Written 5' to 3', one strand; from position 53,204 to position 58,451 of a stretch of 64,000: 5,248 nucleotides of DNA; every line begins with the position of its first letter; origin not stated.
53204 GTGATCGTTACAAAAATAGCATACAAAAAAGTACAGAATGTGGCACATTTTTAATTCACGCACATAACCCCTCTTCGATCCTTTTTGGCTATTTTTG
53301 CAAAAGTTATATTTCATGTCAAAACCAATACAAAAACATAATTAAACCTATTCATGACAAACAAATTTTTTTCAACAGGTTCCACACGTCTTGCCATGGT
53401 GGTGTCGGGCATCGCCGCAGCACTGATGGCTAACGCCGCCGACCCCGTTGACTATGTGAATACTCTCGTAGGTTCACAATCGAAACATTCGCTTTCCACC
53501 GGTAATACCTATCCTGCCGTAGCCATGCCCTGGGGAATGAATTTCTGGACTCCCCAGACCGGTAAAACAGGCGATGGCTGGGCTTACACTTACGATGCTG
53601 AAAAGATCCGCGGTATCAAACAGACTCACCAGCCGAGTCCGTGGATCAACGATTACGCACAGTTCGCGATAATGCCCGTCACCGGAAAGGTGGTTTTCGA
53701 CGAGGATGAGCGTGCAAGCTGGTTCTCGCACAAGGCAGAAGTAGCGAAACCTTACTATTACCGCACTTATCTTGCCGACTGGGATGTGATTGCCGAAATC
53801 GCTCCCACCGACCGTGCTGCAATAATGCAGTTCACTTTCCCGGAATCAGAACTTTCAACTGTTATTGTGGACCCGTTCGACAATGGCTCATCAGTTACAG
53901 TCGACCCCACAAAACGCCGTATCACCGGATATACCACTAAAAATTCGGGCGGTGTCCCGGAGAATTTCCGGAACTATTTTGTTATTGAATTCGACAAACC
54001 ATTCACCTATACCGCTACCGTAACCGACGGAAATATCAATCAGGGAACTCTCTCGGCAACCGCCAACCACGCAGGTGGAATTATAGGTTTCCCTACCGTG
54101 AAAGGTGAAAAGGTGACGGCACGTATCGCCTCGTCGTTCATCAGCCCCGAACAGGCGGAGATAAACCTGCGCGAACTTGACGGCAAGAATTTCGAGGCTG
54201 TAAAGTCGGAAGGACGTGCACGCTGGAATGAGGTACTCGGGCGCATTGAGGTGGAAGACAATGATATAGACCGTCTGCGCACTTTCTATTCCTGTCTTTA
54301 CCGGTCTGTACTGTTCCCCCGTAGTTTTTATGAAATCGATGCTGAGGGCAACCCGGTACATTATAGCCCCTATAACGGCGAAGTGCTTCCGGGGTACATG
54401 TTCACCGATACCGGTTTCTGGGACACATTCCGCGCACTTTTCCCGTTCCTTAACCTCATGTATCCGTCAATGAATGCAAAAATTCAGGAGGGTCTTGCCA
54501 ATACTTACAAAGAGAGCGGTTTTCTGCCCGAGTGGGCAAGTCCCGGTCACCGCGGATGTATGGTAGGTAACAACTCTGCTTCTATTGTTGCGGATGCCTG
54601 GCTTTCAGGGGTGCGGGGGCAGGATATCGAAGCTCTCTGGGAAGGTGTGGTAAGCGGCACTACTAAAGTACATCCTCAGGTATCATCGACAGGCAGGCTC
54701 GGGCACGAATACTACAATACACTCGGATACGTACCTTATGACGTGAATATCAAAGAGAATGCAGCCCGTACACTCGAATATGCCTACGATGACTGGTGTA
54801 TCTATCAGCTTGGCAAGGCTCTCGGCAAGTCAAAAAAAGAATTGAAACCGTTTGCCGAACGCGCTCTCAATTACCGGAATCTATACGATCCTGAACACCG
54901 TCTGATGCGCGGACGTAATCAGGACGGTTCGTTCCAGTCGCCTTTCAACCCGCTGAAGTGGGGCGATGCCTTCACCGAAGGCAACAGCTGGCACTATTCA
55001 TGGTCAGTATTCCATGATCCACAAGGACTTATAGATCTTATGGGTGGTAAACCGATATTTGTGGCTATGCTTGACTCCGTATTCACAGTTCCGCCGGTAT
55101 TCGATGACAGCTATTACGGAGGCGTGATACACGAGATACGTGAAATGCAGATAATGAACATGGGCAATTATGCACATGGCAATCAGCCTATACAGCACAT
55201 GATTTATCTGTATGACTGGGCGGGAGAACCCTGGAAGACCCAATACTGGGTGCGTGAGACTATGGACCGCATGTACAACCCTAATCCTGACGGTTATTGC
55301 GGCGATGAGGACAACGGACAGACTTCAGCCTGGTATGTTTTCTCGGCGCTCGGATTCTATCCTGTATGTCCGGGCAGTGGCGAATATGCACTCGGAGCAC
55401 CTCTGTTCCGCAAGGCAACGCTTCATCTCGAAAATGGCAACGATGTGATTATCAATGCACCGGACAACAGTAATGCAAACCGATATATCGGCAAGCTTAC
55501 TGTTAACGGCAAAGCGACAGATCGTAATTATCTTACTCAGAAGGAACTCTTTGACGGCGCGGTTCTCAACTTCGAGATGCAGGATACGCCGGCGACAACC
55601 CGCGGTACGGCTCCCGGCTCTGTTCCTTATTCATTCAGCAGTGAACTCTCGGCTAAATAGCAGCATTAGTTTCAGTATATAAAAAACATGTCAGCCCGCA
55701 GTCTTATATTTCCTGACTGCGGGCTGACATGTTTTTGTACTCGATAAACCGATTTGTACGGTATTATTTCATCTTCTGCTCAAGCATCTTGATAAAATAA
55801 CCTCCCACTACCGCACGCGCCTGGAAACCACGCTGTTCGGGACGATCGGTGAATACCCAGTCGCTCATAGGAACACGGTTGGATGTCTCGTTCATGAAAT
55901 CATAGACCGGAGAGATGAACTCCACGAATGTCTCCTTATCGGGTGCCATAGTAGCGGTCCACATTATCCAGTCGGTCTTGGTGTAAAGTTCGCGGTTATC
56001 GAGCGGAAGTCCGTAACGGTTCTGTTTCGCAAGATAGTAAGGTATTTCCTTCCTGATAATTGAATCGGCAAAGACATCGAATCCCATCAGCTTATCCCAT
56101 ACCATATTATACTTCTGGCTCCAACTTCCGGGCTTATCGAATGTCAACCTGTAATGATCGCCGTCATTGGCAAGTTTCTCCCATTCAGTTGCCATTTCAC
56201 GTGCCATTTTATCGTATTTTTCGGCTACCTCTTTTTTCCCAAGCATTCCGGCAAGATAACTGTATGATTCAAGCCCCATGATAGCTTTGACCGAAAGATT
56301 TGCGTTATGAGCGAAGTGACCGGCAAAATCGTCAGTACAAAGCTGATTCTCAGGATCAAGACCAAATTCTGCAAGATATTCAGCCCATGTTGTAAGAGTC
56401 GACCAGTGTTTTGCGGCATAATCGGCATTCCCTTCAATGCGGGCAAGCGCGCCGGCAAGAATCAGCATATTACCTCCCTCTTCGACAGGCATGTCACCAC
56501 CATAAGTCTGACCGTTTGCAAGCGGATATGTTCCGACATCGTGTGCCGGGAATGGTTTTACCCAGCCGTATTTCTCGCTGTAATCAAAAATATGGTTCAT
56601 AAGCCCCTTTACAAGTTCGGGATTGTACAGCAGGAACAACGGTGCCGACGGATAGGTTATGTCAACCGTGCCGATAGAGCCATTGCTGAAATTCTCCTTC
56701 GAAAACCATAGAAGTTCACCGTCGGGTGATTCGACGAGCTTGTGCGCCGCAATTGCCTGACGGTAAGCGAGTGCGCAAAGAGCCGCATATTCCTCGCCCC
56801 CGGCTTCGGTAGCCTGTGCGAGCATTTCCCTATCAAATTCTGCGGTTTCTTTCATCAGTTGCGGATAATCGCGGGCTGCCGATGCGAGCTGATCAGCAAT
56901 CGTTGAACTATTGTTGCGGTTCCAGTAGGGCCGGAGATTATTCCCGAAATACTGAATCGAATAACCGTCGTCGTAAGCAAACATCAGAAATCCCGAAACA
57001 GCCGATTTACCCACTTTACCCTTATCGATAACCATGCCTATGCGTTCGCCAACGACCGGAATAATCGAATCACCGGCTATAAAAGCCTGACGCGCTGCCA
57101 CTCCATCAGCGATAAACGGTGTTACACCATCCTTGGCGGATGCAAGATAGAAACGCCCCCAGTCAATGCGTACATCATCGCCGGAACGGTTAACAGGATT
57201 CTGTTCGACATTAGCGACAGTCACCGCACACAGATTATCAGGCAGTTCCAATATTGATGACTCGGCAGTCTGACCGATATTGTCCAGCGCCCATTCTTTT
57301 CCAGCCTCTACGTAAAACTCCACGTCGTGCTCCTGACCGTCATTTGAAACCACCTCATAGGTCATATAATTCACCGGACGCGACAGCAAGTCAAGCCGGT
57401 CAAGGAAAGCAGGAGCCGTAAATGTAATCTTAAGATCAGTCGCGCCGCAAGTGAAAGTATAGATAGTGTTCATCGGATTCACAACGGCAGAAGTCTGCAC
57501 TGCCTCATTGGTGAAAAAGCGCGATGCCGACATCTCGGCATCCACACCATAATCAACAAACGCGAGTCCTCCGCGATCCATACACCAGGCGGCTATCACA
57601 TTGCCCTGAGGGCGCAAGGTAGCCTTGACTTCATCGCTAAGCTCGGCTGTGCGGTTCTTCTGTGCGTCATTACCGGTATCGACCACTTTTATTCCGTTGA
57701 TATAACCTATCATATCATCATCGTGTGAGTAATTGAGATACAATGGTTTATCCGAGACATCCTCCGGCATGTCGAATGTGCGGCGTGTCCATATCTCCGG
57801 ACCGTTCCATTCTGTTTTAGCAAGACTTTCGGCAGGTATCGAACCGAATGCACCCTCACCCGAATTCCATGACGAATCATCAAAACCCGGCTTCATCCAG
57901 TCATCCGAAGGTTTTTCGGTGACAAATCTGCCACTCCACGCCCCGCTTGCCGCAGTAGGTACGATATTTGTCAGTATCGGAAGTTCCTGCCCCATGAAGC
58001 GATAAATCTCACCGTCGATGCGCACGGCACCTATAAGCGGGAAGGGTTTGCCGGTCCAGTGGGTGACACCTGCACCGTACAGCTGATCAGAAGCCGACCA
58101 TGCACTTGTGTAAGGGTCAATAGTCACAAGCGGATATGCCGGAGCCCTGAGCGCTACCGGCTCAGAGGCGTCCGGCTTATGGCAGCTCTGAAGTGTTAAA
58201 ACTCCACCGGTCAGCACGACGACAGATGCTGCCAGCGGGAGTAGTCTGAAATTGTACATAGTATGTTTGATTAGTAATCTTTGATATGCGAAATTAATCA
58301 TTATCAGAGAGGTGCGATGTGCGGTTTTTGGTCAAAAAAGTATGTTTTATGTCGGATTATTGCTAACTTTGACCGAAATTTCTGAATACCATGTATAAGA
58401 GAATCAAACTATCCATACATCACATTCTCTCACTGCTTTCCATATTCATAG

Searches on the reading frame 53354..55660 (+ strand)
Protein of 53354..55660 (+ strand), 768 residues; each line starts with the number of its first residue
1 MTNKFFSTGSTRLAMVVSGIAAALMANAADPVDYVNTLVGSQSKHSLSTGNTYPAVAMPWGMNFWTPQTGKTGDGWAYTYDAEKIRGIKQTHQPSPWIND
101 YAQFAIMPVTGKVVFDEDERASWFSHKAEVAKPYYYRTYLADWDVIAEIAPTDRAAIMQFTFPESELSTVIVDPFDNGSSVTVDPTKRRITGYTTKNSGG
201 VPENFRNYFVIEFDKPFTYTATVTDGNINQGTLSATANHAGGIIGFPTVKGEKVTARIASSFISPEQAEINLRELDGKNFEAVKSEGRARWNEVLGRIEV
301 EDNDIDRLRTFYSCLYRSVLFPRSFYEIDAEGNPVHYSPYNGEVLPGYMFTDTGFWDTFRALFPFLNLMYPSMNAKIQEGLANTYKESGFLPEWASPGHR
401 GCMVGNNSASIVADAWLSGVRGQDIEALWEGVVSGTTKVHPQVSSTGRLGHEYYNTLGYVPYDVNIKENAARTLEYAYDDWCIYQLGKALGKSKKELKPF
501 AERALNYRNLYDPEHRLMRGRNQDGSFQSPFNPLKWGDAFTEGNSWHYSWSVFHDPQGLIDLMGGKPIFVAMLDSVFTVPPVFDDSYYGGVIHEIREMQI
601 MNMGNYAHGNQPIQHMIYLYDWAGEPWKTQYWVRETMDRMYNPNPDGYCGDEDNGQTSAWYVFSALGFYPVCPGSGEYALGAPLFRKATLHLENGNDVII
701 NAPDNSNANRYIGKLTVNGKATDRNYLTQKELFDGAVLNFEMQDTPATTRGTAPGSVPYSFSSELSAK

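Call 10: search_protein_families(library=ncbifam, proteins=[window:53354-55660:+], max_evalue=0.00001)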
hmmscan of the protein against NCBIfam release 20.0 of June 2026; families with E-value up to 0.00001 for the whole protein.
window:53354-55660:+ (768 aa): 2 families
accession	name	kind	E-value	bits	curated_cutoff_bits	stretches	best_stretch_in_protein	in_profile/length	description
TIGR01180.1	aman2_put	subfamily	1.9e-242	806.5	249.55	1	14-746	18-747/749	GH92 family glycosyl hydrolase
NF035929.1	lectin_1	subfamily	3e-86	290.5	800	2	232-767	237-754/886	lectin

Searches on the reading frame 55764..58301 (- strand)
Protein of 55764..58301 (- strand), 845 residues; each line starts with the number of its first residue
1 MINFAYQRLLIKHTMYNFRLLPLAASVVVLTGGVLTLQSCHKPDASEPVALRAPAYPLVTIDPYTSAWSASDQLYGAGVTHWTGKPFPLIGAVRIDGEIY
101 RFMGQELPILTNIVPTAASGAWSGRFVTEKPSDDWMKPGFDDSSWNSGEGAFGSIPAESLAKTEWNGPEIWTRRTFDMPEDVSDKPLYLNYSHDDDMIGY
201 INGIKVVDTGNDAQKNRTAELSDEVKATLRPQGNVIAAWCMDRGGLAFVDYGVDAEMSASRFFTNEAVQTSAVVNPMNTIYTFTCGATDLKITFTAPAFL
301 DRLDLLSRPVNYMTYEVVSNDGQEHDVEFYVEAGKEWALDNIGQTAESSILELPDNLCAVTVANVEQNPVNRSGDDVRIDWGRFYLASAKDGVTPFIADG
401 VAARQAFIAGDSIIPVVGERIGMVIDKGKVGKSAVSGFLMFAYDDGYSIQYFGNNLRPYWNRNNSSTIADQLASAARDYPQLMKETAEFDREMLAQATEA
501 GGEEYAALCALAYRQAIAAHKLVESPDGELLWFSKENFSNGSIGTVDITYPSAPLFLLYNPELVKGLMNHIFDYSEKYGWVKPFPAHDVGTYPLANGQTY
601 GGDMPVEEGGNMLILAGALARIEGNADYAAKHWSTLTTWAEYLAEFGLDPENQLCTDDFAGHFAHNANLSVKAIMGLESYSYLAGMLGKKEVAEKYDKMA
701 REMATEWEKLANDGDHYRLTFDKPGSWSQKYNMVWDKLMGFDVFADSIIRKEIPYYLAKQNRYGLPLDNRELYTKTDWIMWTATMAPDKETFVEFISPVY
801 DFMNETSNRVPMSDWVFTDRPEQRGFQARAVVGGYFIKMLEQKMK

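Call 10: search_protein_families(library=ncbifam, proteins=[window:55764-58301:-], max_evalue=0.00001)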
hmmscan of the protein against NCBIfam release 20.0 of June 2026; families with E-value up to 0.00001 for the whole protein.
window:55764-58301:- (845 aa): 0 families

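Call 56: search_protein_families(library=pfam, proteins=[window:55764-58301:-], max_evalue=0.0001)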
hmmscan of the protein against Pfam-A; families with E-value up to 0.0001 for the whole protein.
window:55764-58301:- (845 aa): 3 families
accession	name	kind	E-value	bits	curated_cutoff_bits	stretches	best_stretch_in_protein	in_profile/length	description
PF16335.10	GtaA_6_Hairpin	-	9.4e-139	462.9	24.9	1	502-838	1-342/343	Glutaminase A six helical-hairpin domain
PF17168.10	DUF5127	-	1.1e-45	156.7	28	1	278-494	2-227/229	Domain of unknown function (DUF5127)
PF16334.10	DUF4964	-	3.2e-29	101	30.7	1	39-115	12-88/88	Domain of unknown function (DUF4964)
